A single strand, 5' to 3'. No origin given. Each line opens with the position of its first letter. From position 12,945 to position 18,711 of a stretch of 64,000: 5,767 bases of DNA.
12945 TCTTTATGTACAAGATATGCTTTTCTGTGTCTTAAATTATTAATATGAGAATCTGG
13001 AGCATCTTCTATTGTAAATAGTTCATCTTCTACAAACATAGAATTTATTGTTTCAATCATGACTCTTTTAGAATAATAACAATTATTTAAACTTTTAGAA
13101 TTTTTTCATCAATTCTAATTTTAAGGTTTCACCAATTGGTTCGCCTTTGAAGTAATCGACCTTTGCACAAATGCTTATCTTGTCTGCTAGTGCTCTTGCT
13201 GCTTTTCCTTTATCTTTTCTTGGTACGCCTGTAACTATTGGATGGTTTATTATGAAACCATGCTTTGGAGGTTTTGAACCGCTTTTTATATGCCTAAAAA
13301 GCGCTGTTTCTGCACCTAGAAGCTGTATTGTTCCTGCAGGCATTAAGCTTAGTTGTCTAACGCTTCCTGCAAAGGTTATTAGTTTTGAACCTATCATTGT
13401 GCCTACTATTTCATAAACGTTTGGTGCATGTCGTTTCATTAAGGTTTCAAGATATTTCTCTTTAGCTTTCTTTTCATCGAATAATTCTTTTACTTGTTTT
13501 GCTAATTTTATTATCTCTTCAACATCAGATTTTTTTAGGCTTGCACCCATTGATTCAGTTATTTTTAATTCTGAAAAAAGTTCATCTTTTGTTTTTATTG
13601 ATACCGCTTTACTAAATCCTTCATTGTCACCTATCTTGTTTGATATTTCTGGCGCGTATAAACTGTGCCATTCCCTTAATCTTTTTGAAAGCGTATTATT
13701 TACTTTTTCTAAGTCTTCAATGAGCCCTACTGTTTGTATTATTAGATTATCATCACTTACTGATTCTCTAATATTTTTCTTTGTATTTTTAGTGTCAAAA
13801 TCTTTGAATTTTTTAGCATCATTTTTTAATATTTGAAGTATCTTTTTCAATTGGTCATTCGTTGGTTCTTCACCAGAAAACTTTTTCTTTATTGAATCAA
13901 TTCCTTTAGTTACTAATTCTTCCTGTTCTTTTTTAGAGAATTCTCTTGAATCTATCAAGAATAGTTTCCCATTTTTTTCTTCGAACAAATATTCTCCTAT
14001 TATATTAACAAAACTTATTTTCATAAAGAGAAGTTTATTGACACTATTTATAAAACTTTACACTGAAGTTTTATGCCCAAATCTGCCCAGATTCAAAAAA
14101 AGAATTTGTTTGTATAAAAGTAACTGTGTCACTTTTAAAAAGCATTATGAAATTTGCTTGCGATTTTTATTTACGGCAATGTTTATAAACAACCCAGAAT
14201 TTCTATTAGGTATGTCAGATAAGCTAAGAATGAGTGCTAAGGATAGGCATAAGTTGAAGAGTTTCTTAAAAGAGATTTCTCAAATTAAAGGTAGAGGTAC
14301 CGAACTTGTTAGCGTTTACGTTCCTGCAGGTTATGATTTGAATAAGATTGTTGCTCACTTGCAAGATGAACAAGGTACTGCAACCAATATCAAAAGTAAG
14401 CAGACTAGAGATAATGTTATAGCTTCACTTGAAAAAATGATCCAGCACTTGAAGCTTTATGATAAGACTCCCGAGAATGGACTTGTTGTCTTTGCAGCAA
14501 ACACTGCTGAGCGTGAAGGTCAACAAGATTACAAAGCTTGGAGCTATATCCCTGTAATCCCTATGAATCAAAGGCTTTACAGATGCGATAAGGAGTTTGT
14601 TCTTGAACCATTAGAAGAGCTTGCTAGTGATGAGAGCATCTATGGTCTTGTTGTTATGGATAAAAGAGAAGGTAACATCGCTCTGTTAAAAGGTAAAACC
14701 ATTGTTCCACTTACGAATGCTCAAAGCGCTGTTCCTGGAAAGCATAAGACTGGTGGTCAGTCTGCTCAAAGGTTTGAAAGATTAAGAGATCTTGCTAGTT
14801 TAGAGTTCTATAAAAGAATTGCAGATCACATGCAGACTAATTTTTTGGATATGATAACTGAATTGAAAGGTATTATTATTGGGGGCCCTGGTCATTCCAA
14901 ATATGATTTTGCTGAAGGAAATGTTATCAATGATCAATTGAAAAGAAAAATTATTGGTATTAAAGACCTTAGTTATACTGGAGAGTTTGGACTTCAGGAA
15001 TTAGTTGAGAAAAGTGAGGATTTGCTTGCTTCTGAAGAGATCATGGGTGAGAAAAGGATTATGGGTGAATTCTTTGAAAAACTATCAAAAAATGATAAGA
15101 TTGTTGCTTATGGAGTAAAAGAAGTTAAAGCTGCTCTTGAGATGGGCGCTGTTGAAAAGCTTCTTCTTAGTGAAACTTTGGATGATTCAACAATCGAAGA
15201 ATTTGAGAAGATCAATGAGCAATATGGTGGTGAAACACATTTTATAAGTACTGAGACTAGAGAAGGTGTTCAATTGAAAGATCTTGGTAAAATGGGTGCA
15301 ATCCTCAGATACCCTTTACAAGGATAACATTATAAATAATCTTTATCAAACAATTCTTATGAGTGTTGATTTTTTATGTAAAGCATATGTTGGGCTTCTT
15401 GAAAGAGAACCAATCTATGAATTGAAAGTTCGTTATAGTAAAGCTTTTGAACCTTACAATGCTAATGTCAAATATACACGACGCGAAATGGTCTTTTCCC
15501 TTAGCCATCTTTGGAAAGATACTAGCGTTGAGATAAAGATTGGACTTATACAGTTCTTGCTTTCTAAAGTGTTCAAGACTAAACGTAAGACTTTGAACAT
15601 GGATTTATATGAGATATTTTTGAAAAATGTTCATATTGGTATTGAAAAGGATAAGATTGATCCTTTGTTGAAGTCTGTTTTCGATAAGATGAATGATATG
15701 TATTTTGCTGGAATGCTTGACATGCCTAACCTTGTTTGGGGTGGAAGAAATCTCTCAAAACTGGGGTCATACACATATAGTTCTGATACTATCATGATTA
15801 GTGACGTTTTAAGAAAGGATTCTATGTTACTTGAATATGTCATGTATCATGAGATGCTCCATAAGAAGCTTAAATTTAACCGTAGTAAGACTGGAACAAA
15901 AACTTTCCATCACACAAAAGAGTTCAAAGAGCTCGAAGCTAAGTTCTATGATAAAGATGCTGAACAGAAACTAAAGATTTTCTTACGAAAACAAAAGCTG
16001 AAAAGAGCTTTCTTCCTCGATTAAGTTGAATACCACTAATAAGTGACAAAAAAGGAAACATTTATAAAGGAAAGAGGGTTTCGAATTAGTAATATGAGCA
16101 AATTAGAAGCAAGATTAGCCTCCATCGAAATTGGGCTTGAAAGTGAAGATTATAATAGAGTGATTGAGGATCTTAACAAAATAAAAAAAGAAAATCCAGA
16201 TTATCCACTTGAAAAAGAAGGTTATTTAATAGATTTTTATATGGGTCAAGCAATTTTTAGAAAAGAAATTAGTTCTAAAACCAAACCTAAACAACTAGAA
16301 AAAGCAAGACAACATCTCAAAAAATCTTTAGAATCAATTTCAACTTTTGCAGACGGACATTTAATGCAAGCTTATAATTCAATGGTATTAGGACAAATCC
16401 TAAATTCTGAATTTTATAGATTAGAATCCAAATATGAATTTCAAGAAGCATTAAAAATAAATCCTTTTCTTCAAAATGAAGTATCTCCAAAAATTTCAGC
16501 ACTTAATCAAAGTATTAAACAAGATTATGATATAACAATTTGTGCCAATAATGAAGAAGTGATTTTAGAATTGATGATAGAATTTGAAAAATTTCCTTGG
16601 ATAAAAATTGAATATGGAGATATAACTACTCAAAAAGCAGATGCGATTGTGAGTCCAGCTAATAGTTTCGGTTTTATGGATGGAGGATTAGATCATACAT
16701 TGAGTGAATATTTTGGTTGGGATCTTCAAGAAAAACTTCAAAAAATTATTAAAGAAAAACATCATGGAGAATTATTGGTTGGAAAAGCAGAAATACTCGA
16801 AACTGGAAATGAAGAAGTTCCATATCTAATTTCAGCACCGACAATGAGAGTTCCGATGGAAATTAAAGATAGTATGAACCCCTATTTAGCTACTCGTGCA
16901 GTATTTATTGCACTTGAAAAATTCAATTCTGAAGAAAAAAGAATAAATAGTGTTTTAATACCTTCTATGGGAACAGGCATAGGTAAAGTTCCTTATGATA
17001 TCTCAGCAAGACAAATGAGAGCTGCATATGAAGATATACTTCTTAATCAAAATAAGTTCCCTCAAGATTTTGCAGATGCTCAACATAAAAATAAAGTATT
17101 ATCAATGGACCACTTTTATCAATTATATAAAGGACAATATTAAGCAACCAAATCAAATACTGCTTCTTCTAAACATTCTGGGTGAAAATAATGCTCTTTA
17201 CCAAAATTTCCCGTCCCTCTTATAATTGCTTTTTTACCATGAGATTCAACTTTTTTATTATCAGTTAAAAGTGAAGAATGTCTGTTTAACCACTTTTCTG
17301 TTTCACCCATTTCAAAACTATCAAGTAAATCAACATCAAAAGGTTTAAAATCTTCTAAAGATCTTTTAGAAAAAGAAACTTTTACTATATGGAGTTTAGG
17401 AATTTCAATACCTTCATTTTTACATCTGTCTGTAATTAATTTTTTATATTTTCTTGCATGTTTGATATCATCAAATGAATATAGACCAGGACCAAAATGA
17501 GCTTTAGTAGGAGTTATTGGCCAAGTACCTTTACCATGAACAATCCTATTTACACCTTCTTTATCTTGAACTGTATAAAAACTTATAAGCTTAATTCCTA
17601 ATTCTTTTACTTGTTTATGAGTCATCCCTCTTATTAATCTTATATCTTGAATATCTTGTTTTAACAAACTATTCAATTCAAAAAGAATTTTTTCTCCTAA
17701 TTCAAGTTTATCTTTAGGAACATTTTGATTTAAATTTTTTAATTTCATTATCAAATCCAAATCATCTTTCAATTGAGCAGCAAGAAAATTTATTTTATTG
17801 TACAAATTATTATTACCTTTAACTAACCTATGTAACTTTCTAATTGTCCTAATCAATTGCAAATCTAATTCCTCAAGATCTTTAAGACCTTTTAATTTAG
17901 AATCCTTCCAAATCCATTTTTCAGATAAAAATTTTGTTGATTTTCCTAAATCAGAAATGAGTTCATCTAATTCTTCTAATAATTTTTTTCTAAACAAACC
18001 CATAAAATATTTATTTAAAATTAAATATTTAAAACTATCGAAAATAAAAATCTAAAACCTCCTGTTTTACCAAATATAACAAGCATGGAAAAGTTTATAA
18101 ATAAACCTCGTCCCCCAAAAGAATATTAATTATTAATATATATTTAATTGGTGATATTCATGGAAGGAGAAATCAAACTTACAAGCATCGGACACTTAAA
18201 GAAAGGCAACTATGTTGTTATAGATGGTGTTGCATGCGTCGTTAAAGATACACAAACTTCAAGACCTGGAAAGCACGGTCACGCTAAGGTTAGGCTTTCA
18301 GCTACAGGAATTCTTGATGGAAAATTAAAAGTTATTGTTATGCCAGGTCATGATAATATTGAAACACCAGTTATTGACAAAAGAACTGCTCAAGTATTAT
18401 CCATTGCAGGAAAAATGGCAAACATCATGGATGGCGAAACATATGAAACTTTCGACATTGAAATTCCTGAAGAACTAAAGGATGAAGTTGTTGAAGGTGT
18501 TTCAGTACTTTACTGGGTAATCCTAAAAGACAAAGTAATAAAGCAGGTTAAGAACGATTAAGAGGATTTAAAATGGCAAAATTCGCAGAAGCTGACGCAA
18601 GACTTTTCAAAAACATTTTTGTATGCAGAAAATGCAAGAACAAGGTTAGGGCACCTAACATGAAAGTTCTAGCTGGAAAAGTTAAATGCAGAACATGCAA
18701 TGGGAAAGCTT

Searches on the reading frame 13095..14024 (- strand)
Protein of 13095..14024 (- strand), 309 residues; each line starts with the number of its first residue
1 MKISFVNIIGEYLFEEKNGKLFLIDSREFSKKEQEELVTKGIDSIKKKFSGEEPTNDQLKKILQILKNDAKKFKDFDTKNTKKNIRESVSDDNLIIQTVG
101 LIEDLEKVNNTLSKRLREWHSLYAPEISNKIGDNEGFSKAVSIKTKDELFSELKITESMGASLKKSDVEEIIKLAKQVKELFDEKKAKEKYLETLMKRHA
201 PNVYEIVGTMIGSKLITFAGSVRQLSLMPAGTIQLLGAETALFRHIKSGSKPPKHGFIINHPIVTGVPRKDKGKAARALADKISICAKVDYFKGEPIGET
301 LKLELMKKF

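Call 8: search_protein_families(library=pfam, proteins=[window:13095-14024:-], max_evalue=0.01)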
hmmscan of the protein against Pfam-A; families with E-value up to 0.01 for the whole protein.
window:13095-14024:- (309 aa): 1 family
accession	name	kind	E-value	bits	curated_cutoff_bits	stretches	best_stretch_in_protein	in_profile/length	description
PF01798.23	Nop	-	1.6e-52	178.7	25.4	1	101-308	1-225/228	snoRNA binding domain, fibrillarin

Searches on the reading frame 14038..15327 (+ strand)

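Call 8: search_protein_families(library=pfam, proteins=[window:14038-15327:+], max_evalue=0.01)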
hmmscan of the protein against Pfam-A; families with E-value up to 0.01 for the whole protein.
window:14038-15327:+ (429 aa): 5 families
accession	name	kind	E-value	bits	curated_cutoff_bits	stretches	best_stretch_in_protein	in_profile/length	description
PF03464.20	eRF1_2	-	2.5e-38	131.8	27.1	1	202-331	2-132/133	eRF1 domain 2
PF03465.20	eRF1_3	-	8.2e-23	81.4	25.8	1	335-427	1-106/106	eRF1 domain 3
PF03463.20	eRF1_1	-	1.3e-12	48.2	23.8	1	78-195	5-122/123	eRF1 domain 1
PF18854.6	baeRF_family10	-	2.1e-09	38.2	27.1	1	189-287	3-103/143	Bacterial archaeo-eukaryotic release factor family 10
PF18859.6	acVLRF1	-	8e-08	33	27.1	1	205-283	5-81/130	Actinobacteria/chloroflexi VLRF1 release factor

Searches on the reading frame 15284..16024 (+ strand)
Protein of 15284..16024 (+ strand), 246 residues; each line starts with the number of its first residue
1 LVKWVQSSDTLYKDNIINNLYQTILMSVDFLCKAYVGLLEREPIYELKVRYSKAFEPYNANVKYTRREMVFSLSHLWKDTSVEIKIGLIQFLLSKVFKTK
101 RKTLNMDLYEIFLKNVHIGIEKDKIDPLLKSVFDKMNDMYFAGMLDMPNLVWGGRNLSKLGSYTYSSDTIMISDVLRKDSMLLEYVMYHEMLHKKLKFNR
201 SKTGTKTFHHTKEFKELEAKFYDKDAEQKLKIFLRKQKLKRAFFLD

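Call 21: search_protein_families(library=pfam, proteins=[window:15284-16024:+], max_evalue=0.001)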
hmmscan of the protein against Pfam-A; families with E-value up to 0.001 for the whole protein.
window:15284-16024:+ (246 aa): 1 family
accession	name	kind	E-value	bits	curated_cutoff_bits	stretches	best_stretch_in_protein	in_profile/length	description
PF10263.15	SprT-like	-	1e-06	29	25.6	1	130-220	2-94/108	SprT-like family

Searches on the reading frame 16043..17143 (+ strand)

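Call 21: search_protein_families(library=pfam, proteins=[window:16043-17143:+], max_evalue=0.001)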
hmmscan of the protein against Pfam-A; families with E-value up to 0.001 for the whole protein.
window:16043-17143:+ (366 aa): 2 families
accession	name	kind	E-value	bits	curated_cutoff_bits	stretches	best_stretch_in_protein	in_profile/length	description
PF01661.27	Macro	-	4.5e-15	56.1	22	1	203-325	1-118/118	Macro domain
PF14519.12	Macro_2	-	5.5e-09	36.2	27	1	199-343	79-233/290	Macro-like domain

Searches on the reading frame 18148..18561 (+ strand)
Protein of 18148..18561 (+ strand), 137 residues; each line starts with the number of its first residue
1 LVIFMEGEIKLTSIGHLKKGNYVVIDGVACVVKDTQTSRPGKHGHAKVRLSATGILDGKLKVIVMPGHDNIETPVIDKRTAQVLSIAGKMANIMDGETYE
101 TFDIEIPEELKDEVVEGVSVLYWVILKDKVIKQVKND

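Call 21: search_protein_families(library=pfam, proteins=[window:18148-18561:+], max_evalue=0.001)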
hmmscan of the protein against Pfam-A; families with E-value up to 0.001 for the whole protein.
window:18148-18561:+ (137 aa): 2 families
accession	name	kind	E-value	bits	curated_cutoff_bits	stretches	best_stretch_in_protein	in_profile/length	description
PF21485.3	IF5A-like_N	-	1.8e-13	50.6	27.1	1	13-59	7-53/63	Translation initiation factor 5A-like, N-terminal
PF08207.18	EFP_N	-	8e-06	26.2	23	1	15-60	3-47/58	Elongation factor P (EF-P) KOW-like domain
